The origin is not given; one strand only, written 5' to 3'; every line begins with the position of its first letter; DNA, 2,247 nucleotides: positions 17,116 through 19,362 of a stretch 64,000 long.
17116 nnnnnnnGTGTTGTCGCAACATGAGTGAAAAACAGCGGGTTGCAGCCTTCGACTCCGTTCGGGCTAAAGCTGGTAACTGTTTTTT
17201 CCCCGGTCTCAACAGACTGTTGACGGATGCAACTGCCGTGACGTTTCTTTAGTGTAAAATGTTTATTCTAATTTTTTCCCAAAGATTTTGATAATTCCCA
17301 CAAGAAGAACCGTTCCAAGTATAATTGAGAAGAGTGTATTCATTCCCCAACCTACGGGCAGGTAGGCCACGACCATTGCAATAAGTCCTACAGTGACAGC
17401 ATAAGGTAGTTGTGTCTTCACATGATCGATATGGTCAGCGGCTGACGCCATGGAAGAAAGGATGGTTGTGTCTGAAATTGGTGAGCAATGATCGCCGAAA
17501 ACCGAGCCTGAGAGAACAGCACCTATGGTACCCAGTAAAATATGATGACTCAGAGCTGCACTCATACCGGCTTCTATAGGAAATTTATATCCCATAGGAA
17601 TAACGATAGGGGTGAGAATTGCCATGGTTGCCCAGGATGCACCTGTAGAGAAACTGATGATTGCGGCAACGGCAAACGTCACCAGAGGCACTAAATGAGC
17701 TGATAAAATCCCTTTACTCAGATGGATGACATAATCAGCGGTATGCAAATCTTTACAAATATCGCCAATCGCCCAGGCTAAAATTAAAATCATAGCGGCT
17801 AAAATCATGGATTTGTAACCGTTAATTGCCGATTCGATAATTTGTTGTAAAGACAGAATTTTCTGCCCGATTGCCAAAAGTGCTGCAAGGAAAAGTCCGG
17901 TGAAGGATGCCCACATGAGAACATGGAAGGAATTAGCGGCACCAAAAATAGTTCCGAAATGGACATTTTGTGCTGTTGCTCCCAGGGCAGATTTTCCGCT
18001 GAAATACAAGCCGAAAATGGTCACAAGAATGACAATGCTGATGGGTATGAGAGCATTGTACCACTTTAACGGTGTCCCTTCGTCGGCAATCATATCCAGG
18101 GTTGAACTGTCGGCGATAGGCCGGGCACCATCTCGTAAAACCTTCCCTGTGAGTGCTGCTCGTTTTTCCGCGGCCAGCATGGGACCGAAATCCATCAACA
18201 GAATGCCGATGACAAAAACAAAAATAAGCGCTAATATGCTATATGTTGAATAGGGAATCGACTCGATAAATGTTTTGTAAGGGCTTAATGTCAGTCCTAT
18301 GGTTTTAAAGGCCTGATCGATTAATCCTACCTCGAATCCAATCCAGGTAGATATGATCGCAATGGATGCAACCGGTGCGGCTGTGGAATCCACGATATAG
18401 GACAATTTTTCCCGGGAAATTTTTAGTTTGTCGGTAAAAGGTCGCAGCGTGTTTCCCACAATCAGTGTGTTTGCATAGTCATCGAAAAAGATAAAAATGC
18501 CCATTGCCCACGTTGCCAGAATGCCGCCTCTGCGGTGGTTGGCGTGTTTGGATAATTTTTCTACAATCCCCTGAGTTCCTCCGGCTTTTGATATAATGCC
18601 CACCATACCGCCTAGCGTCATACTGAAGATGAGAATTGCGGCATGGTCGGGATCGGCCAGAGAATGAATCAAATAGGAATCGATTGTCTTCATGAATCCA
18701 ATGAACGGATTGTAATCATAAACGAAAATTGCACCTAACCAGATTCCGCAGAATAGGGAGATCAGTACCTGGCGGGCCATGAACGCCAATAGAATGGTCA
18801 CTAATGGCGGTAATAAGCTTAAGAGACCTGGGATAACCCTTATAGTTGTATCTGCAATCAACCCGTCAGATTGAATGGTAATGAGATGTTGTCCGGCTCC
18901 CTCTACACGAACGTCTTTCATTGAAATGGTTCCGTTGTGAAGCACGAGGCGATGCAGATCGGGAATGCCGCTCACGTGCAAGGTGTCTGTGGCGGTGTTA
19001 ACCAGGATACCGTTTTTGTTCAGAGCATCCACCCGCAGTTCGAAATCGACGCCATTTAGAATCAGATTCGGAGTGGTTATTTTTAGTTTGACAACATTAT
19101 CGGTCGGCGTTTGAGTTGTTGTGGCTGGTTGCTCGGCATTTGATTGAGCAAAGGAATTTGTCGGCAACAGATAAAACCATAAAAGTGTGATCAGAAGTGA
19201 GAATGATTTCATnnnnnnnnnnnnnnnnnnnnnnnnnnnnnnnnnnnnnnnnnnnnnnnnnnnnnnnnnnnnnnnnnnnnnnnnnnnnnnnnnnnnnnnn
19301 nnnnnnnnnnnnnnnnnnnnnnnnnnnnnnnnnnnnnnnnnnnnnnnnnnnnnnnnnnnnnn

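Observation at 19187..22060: Catalytically dead GH2-like ectodomain fused to a multi-pass membrane domain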

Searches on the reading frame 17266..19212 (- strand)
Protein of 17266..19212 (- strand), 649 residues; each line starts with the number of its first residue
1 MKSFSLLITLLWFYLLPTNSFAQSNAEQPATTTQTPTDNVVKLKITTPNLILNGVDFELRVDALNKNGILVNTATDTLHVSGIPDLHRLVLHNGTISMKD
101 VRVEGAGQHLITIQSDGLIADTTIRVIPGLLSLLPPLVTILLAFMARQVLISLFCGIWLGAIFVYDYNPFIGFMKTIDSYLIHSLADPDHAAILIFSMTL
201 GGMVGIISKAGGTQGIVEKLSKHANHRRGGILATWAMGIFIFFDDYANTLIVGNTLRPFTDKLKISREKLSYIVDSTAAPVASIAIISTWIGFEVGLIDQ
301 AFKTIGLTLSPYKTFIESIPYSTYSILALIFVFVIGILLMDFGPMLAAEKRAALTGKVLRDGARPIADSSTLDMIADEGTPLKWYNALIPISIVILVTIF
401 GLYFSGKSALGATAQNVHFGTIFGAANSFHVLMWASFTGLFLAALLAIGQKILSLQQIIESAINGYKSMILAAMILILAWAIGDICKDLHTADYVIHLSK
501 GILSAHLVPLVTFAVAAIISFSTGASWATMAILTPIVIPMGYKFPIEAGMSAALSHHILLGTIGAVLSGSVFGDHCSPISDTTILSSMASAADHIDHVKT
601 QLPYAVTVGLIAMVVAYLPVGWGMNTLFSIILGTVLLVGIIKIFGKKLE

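Call 3: search_protein_families(library=pfam, proteins=[window:17266-19212:-], max_evalue=1)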
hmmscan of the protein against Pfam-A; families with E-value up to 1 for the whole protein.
window:17266-19212:- (649 aa): 3 families
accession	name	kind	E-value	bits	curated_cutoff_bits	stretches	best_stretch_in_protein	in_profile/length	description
PF03553.21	Na_H_antiporter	-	1.2e-61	209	23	2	287-622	7-303/303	Na+/H+ antiporter family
PF03606.21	DcuC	-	8.9e-05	21.6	23.1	2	426-546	275-397/461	C4-dicarboxylate anaerobic carrier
PF16311.10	TMEM100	-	0.096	12.7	34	0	376-398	45-67/133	Transmembrane protein 100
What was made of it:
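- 17263..19212 (-): Divergent neighbour: a 649-aa NhaC-family transporter with a signal peptide and a ~100-aa N-terminal extracytoplasmic segment. Pfam Na_H_antiporter, E 1e-61 (call 3).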

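Call 4: search_protein_families(library=ncbifam, proteins=[window:17266-19212:-], max_evalue=1)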
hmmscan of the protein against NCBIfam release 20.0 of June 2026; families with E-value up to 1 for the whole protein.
window:17266-19212:- (649 aa): 3 families
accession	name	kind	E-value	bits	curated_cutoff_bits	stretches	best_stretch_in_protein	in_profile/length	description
NF000013.1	tet_NaH_anti_35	exception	1.8e-45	155.7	750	1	285-643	5-354/369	tetracycline efflux Na+/H+ antiporter family transporter Tet(35)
TIGR00931.1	antiport_nhaC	equivalog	6.4e-11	41.6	370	1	438-622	36-207/454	Na+/H+ antiporter NhaC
NF052307.1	ArgOrthExpArcD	equivalog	3.6e-08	32.7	650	1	432-615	49-217/469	arginine/ornithine antiporter ArcD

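Call 69: find_homologous_proteins(query=window:17266-19212:-, max_evalue=1e-20)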
Query window:17266-19212:- (649 aa): 8000 proteins with E <= 1e-20 among 8000 candidates; the best 120 are listed.
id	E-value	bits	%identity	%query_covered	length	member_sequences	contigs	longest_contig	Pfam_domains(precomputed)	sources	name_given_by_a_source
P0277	0.0e+0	1372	100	98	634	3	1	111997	PF03553.22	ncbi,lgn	-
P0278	0.0e+0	1032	75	96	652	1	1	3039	PF03606.22,PF03553.22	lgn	-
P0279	1.4e-290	983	69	100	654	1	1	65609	PF03606.22,PF03553.22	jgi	-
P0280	2.9e-270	916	64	99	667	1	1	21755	PF03553.22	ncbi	-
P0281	1.1e-269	914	66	99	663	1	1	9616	PF03606.22,PF03553.22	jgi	jgi:Na+/H+ antiporter NhaC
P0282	5.5e-269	912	64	100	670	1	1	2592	PF03606.22,PF03553.22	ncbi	-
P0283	4.1e-268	909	64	97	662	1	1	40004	PF03606.22,PF03553.22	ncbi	ncbi:MAG: Na+/H+ antiporter NhaC family protein [bacterium]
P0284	1.7e-267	907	66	97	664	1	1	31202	PF03606.22,PF03553.22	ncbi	-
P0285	1.8e-266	904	64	100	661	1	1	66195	PF03553.22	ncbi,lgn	ncbi:MAG: Na+/H+ antiporter NhaC family protein [bacterium]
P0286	3.0e-265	900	65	93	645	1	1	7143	PF03606.22,PF03553.22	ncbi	-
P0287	9.8e-265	898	64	100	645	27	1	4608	PF03606.22,PF03553.22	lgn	-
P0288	1.2e-263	894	67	94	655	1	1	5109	PF03606.22,PF03553.22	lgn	-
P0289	2.5e-262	890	65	93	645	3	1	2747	PF03606.22,PF03553.22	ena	-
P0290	7.8e-261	885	65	94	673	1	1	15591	PF03606.22,PF03553.22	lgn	-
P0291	4.1e-260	883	62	99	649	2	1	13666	PF03606.22,PF03553.22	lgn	-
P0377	4.3e-214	731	55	94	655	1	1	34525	PF03553.22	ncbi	ncbi:Na+/H+ antiporter NhaC family protein [Myxococcota bacterium]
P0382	1.1e-212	726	53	99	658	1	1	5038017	PF03606.22,PF03553.22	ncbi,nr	ncbi:MAG: Na+/H+ antiporter NhaC family protein [Gemmatimonadota bacterium]|nr:MAG: Na+/H+ antiporte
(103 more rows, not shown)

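Call 70: find_encoding_contigs(protein=P0382, flank=6000, max_places=1)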
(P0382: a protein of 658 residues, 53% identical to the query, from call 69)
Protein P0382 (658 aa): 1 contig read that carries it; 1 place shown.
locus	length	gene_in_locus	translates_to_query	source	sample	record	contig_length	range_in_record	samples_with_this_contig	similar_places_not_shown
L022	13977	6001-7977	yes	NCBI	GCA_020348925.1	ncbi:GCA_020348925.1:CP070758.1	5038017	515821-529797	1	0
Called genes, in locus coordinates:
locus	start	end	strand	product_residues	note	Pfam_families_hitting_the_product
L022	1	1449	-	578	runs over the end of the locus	PF02463:SMC_N, PF13191:AAA_16 (faint), PF13476:AAA_23 (weak), PF13555:AAA_29 (weak), PF00005:ABC_tran, PF00005:ABC_tran, PF02463:SMC_N (weak), PF13304:AAA_21, +9 more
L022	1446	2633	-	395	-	PF01969:Ni_insertion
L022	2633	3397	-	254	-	PF00731:AIRC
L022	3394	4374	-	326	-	PF01207:Dus, PF01180:DHO_dh (faint), PF00977:His_biosynth (faint)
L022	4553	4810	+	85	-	PF01649:Ribosomal_S20p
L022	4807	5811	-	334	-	PF06144:DNA_pol3_delta, PF21694:DNA_pol3_delta_C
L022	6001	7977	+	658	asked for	PF03553:Na_H_antiporter, PF03606:DcuC (weak)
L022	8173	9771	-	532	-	PF13385:Laminin_G_3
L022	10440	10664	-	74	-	-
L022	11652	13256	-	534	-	PF16317:Glyco_hydro_99, PF03659:Glyco_hydro_71 (weak), PF14307:Glyco_tran_WbsX (weak), PF00404:Dockerin_1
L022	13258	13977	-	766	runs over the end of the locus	PF02638:GHL10, PF08532:Glyco_hydro_42M (weak), PF00404:Dockerin_1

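Call 71: find_encoding_contigs(protein=P0377, flank=6000, max_places=1)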
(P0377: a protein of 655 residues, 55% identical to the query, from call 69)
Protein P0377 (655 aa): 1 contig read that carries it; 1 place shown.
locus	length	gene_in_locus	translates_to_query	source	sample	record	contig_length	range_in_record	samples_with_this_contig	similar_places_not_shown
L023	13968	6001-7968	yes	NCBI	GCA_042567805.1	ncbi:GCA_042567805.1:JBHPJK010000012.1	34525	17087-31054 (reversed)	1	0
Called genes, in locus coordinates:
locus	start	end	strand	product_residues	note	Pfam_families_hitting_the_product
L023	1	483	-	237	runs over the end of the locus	PF00106:adh_short, PF01370:Epimerase (weak), PF13561:adh_short_C2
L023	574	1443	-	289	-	PF01553:Acyltransferase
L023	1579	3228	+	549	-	PF00270:DEAD, PF04851:ResIII, PF00271:Helicase_C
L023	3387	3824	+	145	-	-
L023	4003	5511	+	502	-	PF05406:WGR, PF02877:PARP_reg, PF00644:PARP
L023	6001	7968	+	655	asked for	PF03553:Na_H_antiporter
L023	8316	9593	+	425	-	PF22544:HYDIN_VesB_CFA65-like_Ig (weak), PF00526:Dicty_CTDC (weak)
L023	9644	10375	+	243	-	PF08308:PEGA (weak)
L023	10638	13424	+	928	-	-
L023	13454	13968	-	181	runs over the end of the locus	-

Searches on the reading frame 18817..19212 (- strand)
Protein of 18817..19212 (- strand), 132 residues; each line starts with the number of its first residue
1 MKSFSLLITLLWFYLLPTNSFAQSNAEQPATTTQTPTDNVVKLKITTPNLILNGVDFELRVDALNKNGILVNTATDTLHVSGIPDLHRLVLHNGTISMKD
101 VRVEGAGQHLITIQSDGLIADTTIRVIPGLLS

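Call 62: search_protein_families(library=pfam, proteins=[window:18817-19212:-], max_evalue=0.01)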
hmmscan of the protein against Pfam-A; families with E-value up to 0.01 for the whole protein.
window:18817-19212:- (132 aa): 0 families

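Call 65: search_solved_structures(query=window:18817-19146:-, max_evalue=10)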
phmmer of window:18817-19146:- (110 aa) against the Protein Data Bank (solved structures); distinct sequences matched with E-value up to 10: 3.
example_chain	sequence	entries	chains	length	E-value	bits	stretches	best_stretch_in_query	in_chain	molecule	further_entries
6s9f_A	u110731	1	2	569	0.03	17.7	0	68-94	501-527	Tyrosine-protein kinase-like otk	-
3pet_A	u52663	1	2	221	0.8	13.1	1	16-93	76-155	Putative adhesin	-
4rco_A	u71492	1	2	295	0.9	13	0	15-54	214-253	Putative uncharacterized protein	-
